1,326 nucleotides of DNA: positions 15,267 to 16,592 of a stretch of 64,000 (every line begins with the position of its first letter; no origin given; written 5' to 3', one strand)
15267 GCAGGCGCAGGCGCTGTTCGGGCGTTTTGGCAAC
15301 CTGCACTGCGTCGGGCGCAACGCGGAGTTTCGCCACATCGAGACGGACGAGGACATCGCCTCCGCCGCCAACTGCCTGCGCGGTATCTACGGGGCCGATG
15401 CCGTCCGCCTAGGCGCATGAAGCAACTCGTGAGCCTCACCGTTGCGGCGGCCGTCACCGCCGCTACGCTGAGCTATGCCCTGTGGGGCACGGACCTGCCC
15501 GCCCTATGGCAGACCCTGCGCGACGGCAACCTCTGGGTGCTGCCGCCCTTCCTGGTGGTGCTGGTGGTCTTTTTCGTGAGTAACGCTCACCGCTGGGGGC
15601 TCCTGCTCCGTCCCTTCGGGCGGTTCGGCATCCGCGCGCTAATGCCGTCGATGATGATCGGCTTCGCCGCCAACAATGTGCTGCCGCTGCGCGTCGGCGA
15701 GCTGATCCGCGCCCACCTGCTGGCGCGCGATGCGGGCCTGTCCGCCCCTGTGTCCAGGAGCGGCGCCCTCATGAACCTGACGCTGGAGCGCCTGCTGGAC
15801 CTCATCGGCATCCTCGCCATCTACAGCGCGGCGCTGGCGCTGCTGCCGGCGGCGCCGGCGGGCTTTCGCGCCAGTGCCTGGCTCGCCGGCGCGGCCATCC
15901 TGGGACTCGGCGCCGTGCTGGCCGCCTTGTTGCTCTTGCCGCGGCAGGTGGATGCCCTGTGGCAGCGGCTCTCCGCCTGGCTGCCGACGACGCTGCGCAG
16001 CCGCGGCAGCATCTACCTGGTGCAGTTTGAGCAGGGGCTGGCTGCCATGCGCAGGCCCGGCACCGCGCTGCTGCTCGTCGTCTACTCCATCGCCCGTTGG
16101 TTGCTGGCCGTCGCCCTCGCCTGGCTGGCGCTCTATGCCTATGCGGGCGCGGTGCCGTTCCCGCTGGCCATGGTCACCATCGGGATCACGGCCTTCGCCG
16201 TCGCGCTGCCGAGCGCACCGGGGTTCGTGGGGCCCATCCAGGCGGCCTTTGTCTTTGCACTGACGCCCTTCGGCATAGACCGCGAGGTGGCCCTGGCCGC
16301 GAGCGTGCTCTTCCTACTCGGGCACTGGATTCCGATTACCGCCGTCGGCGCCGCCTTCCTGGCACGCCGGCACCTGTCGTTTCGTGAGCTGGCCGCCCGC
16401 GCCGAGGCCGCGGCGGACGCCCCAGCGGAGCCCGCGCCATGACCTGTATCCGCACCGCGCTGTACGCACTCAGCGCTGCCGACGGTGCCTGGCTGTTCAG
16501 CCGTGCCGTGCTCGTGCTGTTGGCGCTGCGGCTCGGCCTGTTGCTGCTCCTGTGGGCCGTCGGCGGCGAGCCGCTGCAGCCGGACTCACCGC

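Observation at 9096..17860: Candidate undescribed lipid/glycolipid pathway operon (acyl activation, mutase-like flavoenzyme, flippase-like, GT-C-like)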

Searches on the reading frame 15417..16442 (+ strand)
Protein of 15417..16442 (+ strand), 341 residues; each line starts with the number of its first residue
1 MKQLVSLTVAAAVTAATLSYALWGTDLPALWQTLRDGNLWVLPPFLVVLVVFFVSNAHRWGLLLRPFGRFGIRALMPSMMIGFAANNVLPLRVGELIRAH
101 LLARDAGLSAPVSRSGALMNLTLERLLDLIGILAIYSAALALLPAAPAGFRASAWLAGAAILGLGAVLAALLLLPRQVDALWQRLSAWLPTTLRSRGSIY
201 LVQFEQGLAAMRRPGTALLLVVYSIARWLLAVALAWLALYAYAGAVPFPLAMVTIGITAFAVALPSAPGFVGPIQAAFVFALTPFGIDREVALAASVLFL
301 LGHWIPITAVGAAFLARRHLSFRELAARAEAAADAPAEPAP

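Call 3: search_protein_families(library=pfam, proteins=[window:15417-16442:+])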
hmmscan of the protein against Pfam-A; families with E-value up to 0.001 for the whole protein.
window:15417-16442:+ (341 aa): 1 family
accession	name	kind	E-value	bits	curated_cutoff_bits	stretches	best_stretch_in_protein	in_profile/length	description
PF03706.18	LPG_synthase_TM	-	2e-41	142.9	33.4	1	9-311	3-302/302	Lysylphosphatidylglycerol synthase TM region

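Call 4: search_protein_families(library=ncbifam, proteins=[window:15417-16442:+])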
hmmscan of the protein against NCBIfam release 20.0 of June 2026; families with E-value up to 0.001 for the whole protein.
window:15417-16442:+ (341 aa): 1 family
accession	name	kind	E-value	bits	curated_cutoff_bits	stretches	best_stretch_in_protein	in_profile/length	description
TIGR00374.1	TIGR00374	subfamily_domain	4.1e-14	52.7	43.2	1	28-315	18-310/323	flippase-like domain-containing protein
